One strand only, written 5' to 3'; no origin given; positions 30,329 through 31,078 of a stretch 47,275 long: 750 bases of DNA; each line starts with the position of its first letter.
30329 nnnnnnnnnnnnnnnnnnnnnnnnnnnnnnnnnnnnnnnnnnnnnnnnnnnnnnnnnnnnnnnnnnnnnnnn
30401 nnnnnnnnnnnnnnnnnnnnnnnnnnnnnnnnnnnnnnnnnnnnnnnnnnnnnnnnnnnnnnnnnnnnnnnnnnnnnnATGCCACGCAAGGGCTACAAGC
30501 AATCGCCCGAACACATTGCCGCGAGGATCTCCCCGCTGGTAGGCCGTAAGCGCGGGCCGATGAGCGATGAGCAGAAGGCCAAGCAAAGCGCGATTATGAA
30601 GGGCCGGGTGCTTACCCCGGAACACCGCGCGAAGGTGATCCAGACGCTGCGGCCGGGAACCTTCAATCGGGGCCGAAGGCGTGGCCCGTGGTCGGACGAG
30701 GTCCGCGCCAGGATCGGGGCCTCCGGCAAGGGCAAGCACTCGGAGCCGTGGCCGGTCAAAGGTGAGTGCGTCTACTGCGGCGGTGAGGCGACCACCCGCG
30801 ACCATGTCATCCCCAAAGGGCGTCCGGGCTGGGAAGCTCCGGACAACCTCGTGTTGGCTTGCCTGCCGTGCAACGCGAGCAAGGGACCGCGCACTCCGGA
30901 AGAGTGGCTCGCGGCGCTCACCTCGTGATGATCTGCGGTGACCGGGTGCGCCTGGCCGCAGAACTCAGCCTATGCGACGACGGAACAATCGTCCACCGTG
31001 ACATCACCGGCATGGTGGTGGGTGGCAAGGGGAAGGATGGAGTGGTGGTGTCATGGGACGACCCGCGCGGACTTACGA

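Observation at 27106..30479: Candidate post-replicative DNA base hypermodification operon: TET/JBP-like dioxygenase, P-loop kinase, Cys-phosphatase and an all-alpha protein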

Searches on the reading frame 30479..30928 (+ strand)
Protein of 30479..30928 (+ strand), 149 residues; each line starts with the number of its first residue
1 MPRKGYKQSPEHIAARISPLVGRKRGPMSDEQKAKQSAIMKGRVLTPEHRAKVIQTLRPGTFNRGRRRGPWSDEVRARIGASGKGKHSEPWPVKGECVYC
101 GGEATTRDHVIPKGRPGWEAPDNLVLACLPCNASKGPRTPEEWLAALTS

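Call 3: search_protein_families(library=pfam, proteins=[window:30479-30928:+], max_evalue=0.1)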
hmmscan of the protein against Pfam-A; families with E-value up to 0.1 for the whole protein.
window:30479-30928:+ (149 aa): 4 families
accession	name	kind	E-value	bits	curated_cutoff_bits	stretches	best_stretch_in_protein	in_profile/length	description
PF01844.29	HNH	-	1e-07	32.4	21.4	1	97-137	1-46/47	HNH endonuclease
PF14279.12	HNH_5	-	1.2e-07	32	27.5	1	97-142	1-50/56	HNH endonuclease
PF07460.16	NUMOD3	-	7.4e-05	23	20.4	0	72-86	5-19/37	NUMOD3 motif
PF13395.12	HNH_4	-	0.0025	18.2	22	1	108-140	21-53/54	HNH endonuclease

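Call 4: search_protein_families(library=phrogs, proteins=[window:30479-30928:+], max_evalue=0.01)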
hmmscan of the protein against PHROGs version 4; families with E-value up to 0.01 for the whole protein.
window:30479-30928:+ (149 aa): 22 families
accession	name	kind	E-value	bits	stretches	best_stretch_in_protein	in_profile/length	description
phrog_2118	-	DNA, RNA and nucleotide metabolism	1.7e-12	48.5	1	95-145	177-231/301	HNH endonuclease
phrog_2214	-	DNA, RNA and nucleotide metabolism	3.4e-10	40.6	1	94-145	193-246/429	HNH endonuclease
phrog_8660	-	DNA, RNA and nucleotide metabolism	1e-09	39.8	1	97-146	127-187/196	HNH endonuclease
phrog_16726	-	DNA, RNA and nucleotide metabolism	2.6e-09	38.3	1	96-143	95-148/308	HNH endonuclease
phrog_1035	-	DNA, RNA and nucleotide metabolism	1.4e-08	36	1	95-144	160-219/271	endonuclease VII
phrog_6050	-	DNA, RNA and nucleotide metabolism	1.9e-08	34.6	1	94-141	311-365/402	HNH endonuclease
phrog_338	-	DNA, RNA and nucleotide metabolism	6.2e-08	33.4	1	77-141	202-265/340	HNH endonuclease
phrog_14314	-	DNA, RNA and nucleotide metabolism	2e-07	32.5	1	97-140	19-66/252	HNH endonuclease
phrog_5718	-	DNA, RNA and nucleotide metabolism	3.9e-07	30.4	1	96-147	130-185/394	HNH endonuclease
phrog_589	-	DNA, RNA and nucleotide metabolism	7.7e-07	30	1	96-143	93-146/179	HNH endonuclease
phrog_7785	-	DNA, RNA and nucleotide metabolism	1.8e-06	29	1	97-138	73-114/147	HNH endonuclease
phrog_9545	-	DNA, RNA and nucleotide metabolism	3.8e-06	27.7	1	98-143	127-172/206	HNH endonuclease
phrog_144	-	DNA, RNA and nucleotide metabolism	8.5e-06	26.5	1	94-137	84-134/175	HNH endonuclease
phrog_7370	-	DNA, RNA and nucleotide metabolism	1.4e-05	26.1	1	67-134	24-82/115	HNH endonuclease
phrog_314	-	DNA, RNA and nucleotide metabolism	2.2e-05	24.6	1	13-118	279-385/574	homing endonuclease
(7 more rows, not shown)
